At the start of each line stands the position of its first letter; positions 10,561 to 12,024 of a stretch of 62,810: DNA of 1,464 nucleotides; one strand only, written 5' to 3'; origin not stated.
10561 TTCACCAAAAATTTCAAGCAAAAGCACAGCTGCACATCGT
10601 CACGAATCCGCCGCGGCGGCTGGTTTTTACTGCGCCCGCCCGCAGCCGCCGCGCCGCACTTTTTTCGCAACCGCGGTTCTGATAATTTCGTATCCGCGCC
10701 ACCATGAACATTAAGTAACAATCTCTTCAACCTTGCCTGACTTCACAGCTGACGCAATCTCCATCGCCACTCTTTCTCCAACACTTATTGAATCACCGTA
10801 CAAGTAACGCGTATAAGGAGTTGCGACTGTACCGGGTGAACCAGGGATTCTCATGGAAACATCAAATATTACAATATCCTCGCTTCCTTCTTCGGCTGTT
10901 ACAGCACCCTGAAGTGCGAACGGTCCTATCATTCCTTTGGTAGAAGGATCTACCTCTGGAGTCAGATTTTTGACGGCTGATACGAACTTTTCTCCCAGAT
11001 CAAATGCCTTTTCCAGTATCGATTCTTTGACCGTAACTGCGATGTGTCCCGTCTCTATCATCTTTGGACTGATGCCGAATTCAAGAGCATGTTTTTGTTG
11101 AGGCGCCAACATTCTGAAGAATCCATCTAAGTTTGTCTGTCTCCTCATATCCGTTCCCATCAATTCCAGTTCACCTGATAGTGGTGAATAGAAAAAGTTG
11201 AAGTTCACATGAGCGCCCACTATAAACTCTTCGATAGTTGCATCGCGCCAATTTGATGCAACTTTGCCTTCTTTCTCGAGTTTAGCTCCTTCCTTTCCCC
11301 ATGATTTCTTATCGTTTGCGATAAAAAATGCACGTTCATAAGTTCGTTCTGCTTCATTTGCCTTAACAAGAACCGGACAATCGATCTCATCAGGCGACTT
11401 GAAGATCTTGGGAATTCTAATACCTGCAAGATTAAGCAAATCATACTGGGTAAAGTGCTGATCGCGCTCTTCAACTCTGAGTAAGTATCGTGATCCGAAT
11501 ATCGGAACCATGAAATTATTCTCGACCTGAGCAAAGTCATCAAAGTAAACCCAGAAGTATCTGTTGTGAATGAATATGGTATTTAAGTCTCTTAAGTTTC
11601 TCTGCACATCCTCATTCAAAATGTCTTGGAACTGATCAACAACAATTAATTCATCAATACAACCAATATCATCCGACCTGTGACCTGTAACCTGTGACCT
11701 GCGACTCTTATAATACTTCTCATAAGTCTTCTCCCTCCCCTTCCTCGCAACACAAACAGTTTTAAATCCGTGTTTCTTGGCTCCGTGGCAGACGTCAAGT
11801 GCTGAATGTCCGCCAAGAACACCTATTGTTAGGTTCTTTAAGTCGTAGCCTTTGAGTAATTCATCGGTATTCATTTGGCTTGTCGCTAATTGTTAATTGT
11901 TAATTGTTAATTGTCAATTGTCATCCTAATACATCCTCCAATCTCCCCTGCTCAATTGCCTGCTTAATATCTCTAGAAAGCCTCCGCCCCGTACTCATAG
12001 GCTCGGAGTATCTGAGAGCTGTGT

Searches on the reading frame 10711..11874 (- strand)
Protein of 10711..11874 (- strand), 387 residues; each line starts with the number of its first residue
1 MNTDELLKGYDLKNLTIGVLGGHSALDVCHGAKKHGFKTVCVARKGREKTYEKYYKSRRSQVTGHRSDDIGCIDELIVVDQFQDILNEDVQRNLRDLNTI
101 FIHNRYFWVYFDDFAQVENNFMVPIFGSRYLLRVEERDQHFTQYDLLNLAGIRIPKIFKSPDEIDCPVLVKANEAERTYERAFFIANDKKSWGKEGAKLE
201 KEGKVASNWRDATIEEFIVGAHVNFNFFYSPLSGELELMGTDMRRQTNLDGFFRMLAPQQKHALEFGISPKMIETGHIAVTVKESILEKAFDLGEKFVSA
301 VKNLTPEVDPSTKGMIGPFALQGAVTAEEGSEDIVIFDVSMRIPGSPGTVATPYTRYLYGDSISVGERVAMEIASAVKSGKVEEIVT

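Call 31: search_protein_families(library=pfam, proteins=[window:10711-11874:-], max_evalue=0.00001)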
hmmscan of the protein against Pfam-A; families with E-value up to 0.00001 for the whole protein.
window:10711-11874:- (387 aa): 2 families
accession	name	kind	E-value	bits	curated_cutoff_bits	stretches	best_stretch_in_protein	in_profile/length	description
PF06973.17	DUF1297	-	7.5e-54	182.6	23.8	1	198-387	8-188/188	Domain of unknown function (DUF1297)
PF06849.18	DUF1246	-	5.3e-37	127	25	1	17-158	1-122/122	Protein of unknown function (DUF1246)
